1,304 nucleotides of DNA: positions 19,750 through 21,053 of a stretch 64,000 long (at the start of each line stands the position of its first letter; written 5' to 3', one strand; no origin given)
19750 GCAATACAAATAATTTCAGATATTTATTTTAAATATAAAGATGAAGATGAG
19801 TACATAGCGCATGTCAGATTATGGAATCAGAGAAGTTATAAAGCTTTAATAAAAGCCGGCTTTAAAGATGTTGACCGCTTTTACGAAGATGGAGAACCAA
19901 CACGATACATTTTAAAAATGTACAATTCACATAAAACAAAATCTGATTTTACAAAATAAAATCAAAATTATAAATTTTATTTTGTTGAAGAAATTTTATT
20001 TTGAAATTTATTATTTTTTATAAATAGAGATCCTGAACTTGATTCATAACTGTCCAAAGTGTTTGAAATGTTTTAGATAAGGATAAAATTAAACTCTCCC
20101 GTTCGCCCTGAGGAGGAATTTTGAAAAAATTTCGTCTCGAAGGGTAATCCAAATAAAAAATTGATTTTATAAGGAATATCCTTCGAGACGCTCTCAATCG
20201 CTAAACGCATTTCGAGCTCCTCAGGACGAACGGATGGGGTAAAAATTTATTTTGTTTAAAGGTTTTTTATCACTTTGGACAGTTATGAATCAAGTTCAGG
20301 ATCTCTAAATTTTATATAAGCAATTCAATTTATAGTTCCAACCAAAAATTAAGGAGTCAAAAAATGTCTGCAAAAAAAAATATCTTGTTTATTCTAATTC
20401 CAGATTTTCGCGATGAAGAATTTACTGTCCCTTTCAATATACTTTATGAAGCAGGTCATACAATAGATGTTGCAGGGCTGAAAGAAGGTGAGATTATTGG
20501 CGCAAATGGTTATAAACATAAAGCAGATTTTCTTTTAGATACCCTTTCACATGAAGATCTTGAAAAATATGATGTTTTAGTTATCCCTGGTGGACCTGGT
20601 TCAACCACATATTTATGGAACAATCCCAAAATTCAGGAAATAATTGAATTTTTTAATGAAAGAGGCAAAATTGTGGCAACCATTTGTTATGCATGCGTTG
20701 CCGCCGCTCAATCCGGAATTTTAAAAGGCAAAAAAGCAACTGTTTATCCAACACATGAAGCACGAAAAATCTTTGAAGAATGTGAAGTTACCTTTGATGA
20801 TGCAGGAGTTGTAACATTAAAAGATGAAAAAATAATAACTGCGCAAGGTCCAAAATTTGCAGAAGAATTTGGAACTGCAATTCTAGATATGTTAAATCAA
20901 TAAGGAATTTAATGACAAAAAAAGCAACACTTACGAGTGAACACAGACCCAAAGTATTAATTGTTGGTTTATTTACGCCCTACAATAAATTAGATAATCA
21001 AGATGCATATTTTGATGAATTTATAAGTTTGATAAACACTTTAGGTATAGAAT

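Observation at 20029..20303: Complete 275-bp nested palindromic non-coding element with perfect 33-bp terminal inverted repeats; related copies at three other loci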

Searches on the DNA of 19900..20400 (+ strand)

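Call 21: search_rna_families(source=window, start=19900, end=20400, threshold=evalue, max_evalue=10)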
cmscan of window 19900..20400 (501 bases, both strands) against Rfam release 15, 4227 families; matches with E-value up to 10: 10.
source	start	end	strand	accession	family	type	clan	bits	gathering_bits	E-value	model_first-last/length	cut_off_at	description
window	20088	20190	-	RF02450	ncr1175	Gene; sRNA;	-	25.5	60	0.019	1-110/110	no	Bacillus sRNA ncr1175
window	20119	20205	-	RF03598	MIR6024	Gene; miRNA;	-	22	72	0.051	1-99/99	no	MIR6024 microRNA precursor family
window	20048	20126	+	RF02414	rli60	Gene; sRNA;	-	18.7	60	7.5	1-191/191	no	Listeria sRNA rli60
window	19902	19949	+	RF02844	RefA9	Gene; antisense;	-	18.2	49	3.2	1-64/64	no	Enterococcus sRNA A9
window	20137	20187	+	RF00823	lsy-6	Gene; miRNA;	-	15.7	60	2.2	1-74/74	no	lsy-6 microRNA precursor family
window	20131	20192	+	RF01494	rliD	Gene; antisense;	-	15.5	50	0.05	270-327/327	no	Listeria sRNA rliD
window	20133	20190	+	RF03881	mir-59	Gene; miRNA;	-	15.5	80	3.1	2-63/66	no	mir-59 microRNA precursor family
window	20119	20238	-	RF00618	U4atac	Gene; snRNA; splicing;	CL00007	14.6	53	4.7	1-132/132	no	U4atac minor spliceosomal RNA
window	20186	20256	-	RF02078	STnc210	Gene; sRNA;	-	13.4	100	6.9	1-179/179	no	Salmonella enterica sRNA STnc210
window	20136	20207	-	RF01494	rliD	Gene; antisense;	-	11.4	50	1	1-327/327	no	Listeria sRNA rliD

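Call 79: search_dna_similar(query=window:20025-20307:+, collection=plasmids, mode=distant, max_evalue=0.01)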
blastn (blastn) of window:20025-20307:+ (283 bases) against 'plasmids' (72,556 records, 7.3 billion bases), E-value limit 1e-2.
No match.

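Call 80: search_dna_similar(query=window:20025-20307:+, collection=phages, mode=distant, max_evalue=0.01)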
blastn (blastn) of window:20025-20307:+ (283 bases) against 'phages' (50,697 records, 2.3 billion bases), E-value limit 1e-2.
No match.

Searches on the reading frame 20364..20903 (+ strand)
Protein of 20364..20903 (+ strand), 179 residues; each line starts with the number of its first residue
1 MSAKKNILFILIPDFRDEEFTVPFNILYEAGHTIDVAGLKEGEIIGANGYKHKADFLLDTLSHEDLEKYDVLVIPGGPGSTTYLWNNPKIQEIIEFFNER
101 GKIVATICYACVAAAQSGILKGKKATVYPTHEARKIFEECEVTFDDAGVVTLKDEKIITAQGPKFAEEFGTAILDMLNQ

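Call 13: find_encoding_contigs(protein=window:20364-20903:+, flank=10000, max_places=10)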
Protein window:20364-20903:+ (179 aa): no gene with exactly this product is on record in the collection.

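Call 14: find_homologous_proteins(query=window:20364-20900:+)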
Query window:20364-20900:+ (179 aa): 331 proteins with E <= 0.001 among 423 candidates; the best 120 are listed.
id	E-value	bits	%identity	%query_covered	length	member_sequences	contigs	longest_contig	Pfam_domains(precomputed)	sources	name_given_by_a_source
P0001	3.6e-115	400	100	100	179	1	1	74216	PF01965.31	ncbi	ncbi:MAG: DJ-1/PfpI family protein [bacterium]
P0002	1.1e-95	336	84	99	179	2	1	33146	PF01965.31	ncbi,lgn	-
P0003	7.6e-91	321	79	99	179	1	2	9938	PF01965.31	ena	-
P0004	9.2e-69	249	64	97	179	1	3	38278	PF01965.31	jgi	-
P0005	5.3e-67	243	64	98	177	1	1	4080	PF01965.31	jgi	jgi:protease I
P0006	2.3e-64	234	62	97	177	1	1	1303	PF17124.12,PF01965.31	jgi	jgi:protease I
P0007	5.8e-63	230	57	97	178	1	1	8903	PF17124.12,PF01965.31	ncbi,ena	-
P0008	1.6e-61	225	57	98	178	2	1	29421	PF17124.12,PF01965.31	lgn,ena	-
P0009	1.8e-61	225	58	92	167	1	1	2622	PF17124.12,PF01965.31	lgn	-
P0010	2.5e-61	224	55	100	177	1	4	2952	PF01965.31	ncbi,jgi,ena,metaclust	metaclust:\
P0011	8.9e-61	223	61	97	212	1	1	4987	PF01965.31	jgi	jgi:protease I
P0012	9.8e-61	223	59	96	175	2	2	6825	PF17124.12,PF01965.31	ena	-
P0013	1.4e-60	222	59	92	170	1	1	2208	PF01965.31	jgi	-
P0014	2.5e-59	218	59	97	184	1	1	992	PF01965.31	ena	-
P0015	8.4e-59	216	56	97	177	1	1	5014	PF17124.12,PF01965.31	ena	-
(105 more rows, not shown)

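Call 15: find_encoding_contigs(protein=P0001, flank=10000, max_places=5)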
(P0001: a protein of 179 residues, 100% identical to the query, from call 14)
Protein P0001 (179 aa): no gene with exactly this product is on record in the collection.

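Call 16: find_encoding_contigs(protein=P0002, flank=10000, max_places=5)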
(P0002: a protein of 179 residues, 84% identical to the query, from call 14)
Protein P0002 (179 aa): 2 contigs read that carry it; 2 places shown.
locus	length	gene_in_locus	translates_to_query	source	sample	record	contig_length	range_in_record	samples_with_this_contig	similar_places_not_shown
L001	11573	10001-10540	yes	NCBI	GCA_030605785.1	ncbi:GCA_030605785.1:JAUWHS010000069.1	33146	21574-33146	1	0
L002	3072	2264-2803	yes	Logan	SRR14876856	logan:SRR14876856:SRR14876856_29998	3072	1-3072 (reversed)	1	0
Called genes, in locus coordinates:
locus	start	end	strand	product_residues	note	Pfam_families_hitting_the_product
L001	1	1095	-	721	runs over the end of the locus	PF19193:Tectonin (weak)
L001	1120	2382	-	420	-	-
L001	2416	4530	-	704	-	-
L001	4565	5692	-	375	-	-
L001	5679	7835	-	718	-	-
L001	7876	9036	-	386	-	-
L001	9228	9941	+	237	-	PF13302:Acetyltransf_3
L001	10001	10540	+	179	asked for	PF01965:DJ-1_PfpI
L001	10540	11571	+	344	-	?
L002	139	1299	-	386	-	-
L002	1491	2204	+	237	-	PF13302:Acetyltransf_3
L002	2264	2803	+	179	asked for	PF01965:DJ-1_PfpI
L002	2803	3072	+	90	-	?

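Call 17: find_encoding_contigs(protein=P0003, flank=10000, max_places=5)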
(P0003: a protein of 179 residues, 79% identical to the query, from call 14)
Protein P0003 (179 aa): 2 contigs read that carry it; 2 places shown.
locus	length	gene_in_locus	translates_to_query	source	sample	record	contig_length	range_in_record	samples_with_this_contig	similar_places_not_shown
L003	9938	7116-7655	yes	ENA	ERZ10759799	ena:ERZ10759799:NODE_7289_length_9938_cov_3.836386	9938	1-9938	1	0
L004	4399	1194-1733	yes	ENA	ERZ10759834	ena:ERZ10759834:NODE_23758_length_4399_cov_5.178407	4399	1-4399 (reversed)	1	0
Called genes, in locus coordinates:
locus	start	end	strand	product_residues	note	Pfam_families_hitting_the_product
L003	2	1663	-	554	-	?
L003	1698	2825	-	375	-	-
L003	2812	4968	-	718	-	-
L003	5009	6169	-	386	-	-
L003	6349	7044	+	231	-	PF13302:Acetyltransf_3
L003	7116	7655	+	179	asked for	PF01965:DJ-1_PfpI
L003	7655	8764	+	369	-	PF13167:GTP-bdg_N, PF16360:GTP-bdg_M, PF00350:Dynamin_N (faint), PF03193:RsgA_GTPase (faint), PF01926:MMR_HSR1, PF02421:FeoB_N, PF00009:GTP_EFTU (weak), PF16897:MMR_HSR1_Xtn (weak)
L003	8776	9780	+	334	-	PF00044:Gp_dh_N, PF02800:Gp_dh_C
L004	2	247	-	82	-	?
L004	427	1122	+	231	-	PF13302:Acetyltransf_3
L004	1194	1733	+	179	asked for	PF01965:DJ-1_PfpI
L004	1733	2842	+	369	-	PF13167:GTP-bdg_N, PF16360:GTP-bdg_M, PF00350:Dynamin_N (faint), PF03193:RsgA_GTPase (faint), PF01926:MMR_HSR1, PF02421:FeoB_N, PF00009:GTP_EFTU (weak), PF16897:MMR_HSR1_Xtn (weak)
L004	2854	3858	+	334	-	PF00044:Gp_dh_N, PF02800:Gp_dh_C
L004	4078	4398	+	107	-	?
